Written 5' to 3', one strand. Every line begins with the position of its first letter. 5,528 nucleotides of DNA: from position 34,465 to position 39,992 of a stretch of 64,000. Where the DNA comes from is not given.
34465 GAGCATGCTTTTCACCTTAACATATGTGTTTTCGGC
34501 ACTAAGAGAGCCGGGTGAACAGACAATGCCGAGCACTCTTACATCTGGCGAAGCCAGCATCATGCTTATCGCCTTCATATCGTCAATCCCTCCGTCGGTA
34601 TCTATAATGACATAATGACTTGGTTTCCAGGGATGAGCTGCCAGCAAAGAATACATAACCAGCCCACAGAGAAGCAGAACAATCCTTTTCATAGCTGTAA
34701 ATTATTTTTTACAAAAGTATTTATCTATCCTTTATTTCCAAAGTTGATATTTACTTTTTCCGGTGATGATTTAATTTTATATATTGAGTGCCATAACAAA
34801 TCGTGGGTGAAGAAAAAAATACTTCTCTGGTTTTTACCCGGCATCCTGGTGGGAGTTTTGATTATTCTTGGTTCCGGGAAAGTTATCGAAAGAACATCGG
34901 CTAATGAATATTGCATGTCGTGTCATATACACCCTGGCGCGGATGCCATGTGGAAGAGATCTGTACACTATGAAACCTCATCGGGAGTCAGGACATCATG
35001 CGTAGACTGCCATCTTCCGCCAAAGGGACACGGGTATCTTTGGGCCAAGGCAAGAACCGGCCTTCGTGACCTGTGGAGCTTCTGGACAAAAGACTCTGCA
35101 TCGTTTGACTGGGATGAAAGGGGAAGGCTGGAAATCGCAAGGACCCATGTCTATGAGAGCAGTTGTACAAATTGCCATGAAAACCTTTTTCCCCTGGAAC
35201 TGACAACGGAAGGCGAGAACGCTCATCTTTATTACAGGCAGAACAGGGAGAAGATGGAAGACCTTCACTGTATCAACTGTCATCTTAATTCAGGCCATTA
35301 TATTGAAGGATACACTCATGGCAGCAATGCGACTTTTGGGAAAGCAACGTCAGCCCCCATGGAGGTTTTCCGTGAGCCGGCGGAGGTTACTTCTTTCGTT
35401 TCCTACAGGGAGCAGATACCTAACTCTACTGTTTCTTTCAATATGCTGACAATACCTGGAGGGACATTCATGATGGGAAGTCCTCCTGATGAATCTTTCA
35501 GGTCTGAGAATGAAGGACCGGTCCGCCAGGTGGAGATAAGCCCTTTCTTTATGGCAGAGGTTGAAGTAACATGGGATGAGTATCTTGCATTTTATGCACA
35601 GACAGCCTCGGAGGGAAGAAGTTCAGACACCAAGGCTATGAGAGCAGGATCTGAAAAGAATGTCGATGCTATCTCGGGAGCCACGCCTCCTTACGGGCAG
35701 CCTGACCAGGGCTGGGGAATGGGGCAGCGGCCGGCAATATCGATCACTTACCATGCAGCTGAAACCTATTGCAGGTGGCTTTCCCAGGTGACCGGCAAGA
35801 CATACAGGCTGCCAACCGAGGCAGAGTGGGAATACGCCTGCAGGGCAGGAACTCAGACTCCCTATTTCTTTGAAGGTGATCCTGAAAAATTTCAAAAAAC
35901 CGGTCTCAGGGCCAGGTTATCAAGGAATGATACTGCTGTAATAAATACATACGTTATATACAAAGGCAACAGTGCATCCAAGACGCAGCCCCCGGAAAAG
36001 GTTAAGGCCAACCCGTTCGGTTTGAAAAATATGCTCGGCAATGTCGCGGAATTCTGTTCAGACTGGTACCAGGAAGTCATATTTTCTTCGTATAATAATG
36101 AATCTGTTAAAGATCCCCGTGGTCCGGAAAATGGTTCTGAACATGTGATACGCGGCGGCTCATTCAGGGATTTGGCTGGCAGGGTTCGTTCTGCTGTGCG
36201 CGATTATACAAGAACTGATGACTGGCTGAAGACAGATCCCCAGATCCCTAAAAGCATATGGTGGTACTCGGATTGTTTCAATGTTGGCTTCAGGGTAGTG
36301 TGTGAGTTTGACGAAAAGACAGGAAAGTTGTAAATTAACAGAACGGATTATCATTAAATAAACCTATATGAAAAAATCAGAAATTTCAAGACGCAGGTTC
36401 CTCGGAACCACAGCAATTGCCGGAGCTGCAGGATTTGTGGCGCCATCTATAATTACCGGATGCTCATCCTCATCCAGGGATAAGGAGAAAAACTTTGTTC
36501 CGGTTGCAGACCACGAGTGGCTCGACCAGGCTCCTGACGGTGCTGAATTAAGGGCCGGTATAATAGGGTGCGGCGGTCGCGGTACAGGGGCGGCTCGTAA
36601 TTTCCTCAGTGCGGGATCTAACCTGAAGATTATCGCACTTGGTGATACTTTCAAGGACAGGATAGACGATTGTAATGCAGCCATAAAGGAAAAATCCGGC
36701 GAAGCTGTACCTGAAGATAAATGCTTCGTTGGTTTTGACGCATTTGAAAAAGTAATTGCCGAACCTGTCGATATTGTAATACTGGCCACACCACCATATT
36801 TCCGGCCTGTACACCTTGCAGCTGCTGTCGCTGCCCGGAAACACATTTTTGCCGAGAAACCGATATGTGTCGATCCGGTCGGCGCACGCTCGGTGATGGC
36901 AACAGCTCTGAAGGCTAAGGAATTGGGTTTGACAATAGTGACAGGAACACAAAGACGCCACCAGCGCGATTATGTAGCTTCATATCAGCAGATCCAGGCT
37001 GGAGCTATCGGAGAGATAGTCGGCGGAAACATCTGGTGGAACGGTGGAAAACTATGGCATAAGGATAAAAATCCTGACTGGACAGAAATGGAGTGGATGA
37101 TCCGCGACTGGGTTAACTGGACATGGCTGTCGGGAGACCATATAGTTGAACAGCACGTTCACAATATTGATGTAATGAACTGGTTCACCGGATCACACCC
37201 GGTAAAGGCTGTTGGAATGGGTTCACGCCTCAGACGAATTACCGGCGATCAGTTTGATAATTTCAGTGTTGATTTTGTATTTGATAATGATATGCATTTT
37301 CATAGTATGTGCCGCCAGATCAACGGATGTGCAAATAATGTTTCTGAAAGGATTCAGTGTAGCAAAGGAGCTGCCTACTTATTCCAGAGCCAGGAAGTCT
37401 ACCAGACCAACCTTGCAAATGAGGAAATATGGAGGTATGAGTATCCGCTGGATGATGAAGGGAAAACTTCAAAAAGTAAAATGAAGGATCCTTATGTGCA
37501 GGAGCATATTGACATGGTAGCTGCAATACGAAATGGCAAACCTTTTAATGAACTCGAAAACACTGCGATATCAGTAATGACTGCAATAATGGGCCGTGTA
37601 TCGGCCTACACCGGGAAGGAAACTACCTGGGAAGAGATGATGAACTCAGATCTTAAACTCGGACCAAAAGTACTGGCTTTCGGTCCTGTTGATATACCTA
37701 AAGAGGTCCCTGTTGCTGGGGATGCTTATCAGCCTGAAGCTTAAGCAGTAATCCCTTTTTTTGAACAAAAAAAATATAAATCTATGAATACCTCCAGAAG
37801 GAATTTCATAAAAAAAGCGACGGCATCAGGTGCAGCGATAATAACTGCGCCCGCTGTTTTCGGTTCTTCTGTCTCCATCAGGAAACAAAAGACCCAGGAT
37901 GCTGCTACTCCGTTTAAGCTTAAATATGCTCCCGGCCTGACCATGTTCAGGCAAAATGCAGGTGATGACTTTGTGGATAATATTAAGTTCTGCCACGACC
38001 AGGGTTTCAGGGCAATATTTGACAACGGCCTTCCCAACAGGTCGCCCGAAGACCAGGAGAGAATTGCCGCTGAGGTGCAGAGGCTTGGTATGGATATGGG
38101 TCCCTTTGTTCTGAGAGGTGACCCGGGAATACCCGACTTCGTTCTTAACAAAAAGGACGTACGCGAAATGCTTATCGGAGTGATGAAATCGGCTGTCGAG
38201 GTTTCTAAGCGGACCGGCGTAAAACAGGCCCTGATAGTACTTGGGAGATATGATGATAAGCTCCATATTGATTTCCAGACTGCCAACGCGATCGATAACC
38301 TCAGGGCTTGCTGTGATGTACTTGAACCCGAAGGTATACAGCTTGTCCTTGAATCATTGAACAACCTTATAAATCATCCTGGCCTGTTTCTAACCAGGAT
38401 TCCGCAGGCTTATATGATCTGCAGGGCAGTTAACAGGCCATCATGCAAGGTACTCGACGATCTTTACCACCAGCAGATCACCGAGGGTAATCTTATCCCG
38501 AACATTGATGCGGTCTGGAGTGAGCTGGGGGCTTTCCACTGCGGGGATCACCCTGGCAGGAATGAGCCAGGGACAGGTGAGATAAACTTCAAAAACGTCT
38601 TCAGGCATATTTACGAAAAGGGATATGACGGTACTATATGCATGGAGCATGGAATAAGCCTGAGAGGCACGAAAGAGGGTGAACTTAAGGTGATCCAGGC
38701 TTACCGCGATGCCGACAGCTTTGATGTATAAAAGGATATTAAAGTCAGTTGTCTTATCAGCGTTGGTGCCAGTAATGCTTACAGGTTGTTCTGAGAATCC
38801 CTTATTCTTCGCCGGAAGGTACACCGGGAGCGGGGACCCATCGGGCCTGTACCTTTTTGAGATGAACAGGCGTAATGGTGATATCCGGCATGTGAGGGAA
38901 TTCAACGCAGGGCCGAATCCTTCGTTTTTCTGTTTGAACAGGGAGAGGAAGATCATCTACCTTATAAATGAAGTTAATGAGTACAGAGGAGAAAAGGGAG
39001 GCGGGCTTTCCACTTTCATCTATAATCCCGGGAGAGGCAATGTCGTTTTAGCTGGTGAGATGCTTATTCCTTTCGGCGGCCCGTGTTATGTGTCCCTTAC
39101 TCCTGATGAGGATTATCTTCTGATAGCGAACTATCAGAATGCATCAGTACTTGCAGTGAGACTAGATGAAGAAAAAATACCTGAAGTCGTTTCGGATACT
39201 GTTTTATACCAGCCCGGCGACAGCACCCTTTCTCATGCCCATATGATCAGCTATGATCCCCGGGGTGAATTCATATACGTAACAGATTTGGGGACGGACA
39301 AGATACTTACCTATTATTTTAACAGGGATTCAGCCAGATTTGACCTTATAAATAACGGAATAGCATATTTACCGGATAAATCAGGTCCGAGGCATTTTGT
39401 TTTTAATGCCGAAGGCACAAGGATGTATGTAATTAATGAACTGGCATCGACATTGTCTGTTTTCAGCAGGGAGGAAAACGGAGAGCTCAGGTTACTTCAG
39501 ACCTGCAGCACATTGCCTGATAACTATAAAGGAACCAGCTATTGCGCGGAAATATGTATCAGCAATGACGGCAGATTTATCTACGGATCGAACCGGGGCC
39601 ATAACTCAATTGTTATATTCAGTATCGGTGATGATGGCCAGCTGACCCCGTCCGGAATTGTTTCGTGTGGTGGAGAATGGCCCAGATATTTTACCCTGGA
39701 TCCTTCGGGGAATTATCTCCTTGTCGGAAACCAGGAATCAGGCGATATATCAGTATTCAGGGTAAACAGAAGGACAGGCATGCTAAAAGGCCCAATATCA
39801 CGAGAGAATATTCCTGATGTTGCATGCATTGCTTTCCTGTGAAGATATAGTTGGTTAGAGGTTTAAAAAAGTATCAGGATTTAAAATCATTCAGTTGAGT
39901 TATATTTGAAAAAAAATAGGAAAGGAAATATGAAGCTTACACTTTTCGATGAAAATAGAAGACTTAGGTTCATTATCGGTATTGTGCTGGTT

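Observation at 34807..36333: Membrane-anchored NapC/NirT tetrahaem cytochrome c fused to an FGE/SUMF1-family domain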

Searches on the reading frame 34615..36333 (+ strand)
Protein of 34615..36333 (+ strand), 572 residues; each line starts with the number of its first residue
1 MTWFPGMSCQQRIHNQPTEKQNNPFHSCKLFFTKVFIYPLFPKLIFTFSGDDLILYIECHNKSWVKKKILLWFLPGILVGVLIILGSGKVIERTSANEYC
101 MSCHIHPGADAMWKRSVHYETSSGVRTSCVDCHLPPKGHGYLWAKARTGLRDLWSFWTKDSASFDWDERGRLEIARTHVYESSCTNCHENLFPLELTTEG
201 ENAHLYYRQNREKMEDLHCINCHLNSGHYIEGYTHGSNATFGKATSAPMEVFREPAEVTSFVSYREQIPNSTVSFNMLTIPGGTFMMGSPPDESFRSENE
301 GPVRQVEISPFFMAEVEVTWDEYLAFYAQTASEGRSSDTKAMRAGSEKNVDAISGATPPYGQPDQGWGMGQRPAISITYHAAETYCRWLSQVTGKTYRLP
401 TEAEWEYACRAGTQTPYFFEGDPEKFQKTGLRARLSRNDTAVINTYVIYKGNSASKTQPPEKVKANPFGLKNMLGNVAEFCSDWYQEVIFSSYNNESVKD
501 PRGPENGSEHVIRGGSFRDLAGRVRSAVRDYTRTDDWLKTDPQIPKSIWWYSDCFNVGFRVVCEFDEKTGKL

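Call 3: search_protein_families(library=pfam, proteins=[window:34615-36333:+], max_evalue=0.01)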
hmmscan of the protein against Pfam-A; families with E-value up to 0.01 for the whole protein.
window:34615-36333:+ (572 aa): 6 families
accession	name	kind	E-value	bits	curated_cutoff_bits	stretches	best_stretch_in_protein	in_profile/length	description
PF03781.23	FGE-sulfatase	-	4.4e-46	158.1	23.3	1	276-530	4-237/255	Sulfatase-modifying factor enzyme 1-like domain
PF03264.19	Cytochrom_NNT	-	1.7e-27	96.7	24.1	1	66-228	5-169/174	NapC/NirT cytochrome c family, N-terminal region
PF14522.11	Cytochrome_C7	-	2.6e-05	24.4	24.8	1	178-228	8-53/67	Cytochrome c7 and related cytochrome c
PF14537.11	Cytochrom_c3_2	-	0.00023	22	25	0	177-224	22-65/79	Cytochrome c3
PF22113.1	Mtrc-MtrF_II-IV_dom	-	0.00046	20.2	30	0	97-135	6-37/176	Outer membrane cytochrome MtrC/MtrF-like, domains II/IV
PF02335.20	Cytochrom_C552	-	0.0042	16.5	24.1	0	180-226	86-135/438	Cytochrome c552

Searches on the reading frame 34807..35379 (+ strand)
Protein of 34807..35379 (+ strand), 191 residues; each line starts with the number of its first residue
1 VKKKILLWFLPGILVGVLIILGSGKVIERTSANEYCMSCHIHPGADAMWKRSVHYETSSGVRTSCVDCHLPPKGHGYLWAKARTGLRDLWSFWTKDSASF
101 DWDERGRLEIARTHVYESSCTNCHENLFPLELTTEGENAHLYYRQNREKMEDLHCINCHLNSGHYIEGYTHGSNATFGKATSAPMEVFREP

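Call 54: search_solved_structures(query=window:34807-35379:+, max_evalue=1, show_alignments=3)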
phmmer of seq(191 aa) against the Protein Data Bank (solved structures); distinct sequences matched with E-value up to 1: 4.
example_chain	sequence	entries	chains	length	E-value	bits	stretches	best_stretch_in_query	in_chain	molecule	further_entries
2j7a_C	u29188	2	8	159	0.0021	21.1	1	10-91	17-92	CYTOCHROME C QUINOL DEHYDROGENASE NRFH | NAPC/NIRT CYTOCHROME C FAMILY PROTEIN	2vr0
3oue_A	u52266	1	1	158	0.27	14.2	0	118-180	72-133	Cytochrome c family protein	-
8bke_AAA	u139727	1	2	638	0.34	13.8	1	87-140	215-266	Uncharacterized protein 57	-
2a3m_A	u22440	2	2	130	0.41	13.6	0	52-93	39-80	COG3005: Nitrate/TMAO reductases, membrane-bound tetraheme cytochrome c subunit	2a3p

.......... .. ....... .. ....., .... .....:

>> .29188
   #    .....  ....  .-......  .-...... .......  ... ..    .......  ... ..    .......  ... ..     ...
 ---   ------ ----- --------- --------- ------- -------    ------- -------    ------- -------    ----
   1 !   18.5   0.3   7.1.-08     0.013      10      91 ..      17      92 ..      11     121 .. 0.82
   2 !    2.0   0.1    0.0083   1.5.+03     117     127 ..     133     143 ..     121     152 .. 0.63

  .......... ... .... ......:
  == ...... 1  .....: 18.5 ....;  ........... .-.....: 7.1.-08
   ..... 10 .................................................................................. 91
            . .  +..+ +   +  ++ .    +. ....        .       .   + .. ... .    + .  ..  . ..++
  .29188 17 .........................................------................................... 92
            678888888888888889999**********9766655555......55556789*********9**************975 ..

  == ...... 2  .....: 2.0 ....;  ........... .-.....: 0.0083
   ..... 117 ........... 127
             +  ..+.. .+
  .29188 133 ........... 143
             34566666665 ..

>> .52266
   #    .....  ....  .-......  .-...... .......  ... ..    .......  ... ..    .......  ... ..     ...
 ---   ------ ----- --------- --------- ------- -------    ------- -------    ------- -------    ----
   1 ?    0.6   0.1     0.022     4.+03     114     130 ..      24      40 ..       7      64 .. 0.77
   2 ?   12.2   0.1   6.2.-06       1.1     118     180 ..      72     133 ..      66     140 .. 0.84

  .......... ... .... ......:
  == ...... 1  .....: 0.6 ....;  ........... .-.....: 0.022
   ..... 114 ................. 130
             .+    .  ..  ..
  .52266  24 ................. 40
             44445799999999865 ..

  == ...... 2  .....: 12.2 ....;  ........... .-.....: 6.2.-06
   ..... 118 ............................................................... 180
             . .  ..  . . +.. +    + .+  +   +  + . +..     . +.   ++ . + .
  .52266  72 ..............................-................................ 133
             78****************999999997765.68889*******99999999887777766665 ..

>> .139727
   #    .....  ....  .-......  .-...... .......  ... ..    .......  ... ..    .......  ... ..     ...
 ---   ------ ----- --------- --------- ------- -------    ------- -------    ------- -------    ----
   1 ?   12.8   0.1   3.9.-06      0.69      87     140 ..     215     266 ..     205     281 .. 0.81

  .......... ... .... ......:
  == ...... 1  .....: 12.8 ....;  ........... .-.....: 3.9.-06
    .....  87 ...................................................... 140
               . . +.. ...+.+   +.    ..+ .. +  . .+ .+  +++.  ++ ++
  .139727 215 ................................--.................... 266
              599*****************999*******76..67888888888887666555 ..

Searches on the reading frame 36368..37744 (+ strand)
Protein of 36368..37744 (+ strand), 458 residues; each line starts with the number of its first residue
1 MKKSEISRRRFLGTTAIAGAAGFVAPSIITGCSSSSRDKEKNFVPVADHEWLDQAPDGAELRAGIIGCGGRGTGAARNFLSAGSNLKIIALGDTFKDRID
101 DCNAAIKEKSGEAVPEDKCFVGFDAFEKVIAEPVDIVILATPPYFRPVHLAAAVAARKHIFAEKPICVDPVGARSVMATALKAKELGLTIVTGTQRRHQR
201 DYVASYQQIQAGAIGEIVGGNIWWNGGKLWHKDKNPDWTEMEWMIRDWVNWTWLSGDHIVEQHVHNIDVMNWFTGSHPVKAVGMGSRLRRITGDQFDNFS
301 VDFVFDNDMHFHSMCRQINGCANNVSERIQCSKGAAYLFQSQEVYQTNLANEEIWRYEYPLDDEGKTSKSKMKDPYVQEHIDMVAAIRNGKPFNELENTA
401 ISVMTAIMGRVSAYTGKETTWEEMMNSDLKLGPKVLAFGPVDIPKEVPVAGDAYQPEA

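Call 3: search_protein_families(library=pfam, proteins=[window:36368-37744:+], max_evalue=0.01)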
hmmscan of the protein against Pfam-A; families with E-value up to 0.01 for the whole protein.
window:36368-37744:+ (458 aa): 3 families
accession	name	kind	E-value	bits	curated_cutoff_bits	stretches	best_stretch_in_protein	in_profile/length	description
PF01408.29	GFO_IDH_MocA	-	7.2e-12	46.5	24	1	61-184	1-113/120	Oxidoreductase family, NAD-binding Rossmann fold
PF22725.1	GFO_IDH_MocA_C3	-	4.3e-08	33.6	27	1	207-335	6-122/124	GFO/IDH/MocA C-terminal domain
PF10518.14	TAT_signal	-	0.0084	16.5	22.7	1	5-25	1-21/21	TAT (twin-arginine translocation) pathway signal sequence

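Call 5: search_protein_families(library=ncbifam, proteins=[window:36368-37744:+], max_evalue=0.001)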
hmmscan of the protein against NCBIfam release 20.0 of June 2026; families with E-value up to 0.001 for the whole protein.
window:36368-37744:+ (458 aa): 7 families
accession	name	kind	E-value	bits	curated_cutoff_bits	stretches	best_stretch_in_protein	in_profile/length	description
TIGR04380.1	myo_inos_iolG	equivalog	7e-16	58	355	1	61-291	2-202/330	inositol 2-dehydrogenase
NF058561.1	BT_2158_fam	equivalog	4.8e-08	32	750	1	59-254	34-211/487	glycoside 3-dehydrogenase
NF040723.1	UDP-GlcNAcDh_Arch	equivalog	8.4e-08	32.1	450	1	61-218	1-142/302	UDP-N-acetylglucosamine 3-dehydrogenase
NF052679.1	InsChiInosDhIolG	equivalog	9.2e-07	28.2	540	1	61-216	3-147/343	bifunctional inositol 2-dehydrogenase/D-chiro-inositol 1-dehydrogenase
NF052479.1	LevoglcsnDh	equivalog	9.9e-06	24.5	650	1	125-218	64-155/386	levoglucosan dehydrogenase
TIGR01409.1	TAT_signal_seq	domain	0.00025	21.3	16.7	1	6-25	1-20/29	twin-arginine translocation signal domain-containing protein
NF008607.0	PRK11579.1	subfamily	0.00086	18.4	330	0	134-218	65-146/346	oxidoreductase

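Call 45: search_solved_structures(query=window:36368-37744:+, max_evalue=0.00001)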
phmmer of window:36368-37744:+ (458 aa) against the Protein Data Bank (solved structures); distinct sequences matched with E-value up to 0.00001: 6.
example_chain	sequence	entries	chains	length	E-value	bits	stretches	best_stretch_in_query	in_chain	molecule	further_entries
9m3d_B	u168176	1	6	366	6.1e-10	41.9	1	60-290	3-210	DgpA1 from W974-1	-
3cea_A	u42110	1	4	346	6e-09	38.6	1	60-288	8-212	Myo-inositol 2-dehydrogenase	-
6o15_A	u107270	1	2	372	1.2e-08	37.6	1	109-298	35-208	Uncharacterized oxidoreductase YjhC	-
4n54_A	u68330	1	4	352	3.7e-08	36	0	61-218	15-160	Inositol dehydrogenase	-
4mkx_A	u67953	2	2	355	4.2e-08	35.8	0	62-218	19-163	Inositol dehydrogenase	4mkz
3ec7_A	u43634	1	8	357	2.6e-06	29.9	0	58-217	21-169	Putative Dehydrogenase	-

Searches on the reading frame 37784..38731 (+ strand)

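Call 3: search_protein_families(library=pfam, proteins=[window:37784-38731:+], max_evalue=0.01)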
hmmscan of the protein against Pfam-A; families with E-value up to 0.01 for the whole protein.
window:37784-38731:+ (315 aa): 1 family
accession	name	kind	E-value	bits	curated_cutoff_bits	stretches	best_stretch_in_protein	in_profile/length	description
PF01261.30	AP_endonuc_2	-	2e-27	96.9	31.1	1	68-290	2-230/249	Xylose isomerase-like TIM barrel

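Call 5: search_protein_families(library=ncbifam, proteins=[window:37784-38731:+], max_evalue=0.001)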
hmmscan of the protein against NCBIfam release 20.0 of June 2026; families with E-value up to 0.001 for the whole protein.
window:37784-38731:+ (315 aa): 9 families
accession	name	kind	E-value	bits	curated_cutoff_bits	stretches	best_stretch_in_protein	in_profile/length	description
TIGR03234.1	OH-pyruv-isom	equivalog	4.4e-31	108.1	353.45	1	127-289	80-240/254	hydroxypyruvate isomerase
NF043033.1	OxoTetrIsom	equivalog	1e-27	97.5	325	1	62-289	16-237/251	2-oxo-tetronate isomerase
NF007444.0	PRK09997.1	equivalog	4.5e-21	75.5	465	1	135-308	88-258/258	hydroxypyruvate isomerase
NF051856.1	PsicseEpim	equivalog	1.8e-17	64.1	300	1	165-304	125-260/287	D-psicose 3-epimerase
NF041099.2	keto_glucon_epim_IolO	equivalog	9.1e-16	58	300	1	120-288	81-245/269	5-keto-L-gluconate epimerase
NF007441.0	PRK09989.1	equivalog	2.4e-13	50.4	412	1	147-308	100-258/258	HPr family phosphocarrier protein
NF009688.0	PRK13209.1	subfamily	6.7e-05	22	317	1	121-289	88-254/286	L-ribulose-5-phosphate 3-epimerase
TIGR01409.1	TAT_signal_seq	domain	0.00015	21.9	16.7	1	3-26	1-22/29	twin-arginine translocation signal domain-containing protein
NF007360.0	PRK09856.1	equivalog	0.00037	20.1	305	1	119-288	77-247/276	fructoselysine 3-epimerase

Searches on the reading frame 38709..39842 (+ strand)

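Call 3: search_protein_families(library=pfam, proteins=[window:38709-39842:+], max_evalue=0.01)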
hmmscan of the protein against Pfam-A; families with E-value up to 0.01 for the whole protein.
window:38709-39842:+ (377 aa): 1 family
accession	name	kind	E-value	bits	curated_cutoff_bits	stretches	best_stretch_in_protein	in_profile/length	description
PF10282.15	Lactonase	-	1.5e-86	291.2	21.7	1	34-376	3-344/344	Lactonase, 7-bladed beta-propeller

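Call 5: search_protein_families(library=ncbifam, proteins=[window:38709-39842:+], max_evalue=0.001)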
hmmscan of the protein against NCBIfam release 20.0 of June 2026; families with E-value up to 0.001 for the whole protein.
window:38709-39842:+ (377 aa): 5 families
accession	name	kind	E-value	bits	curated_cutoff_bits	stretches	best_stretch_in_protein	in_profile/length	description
NF050136.1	PGL_lacton_Staph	exception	4e-51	174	500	1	35-376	5-341/341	6-phosphogluconolactonase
NF008258.1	PRK11028.1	equivalog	7.9e-42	143.5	370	1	115-360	74-312/330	6-phosphogluconolactonase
TIGR02276.1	beta_rpt_yvtn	repeat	6.8e-08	32.4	27.85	0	332-349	1-18/42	beta-propeller repeat protein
TIGR03866.1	PQQ_ABC_repeats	subfamily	1.4e-07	30.9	287.3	0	129-257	89-199/310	PQQ-dependent catabolism-associated beta-propeller protein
NF052340.1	hydrazine_beta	equivalog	4.2e-05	22.8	560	0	124-176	34-84/372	hydrazine synthase subunit beta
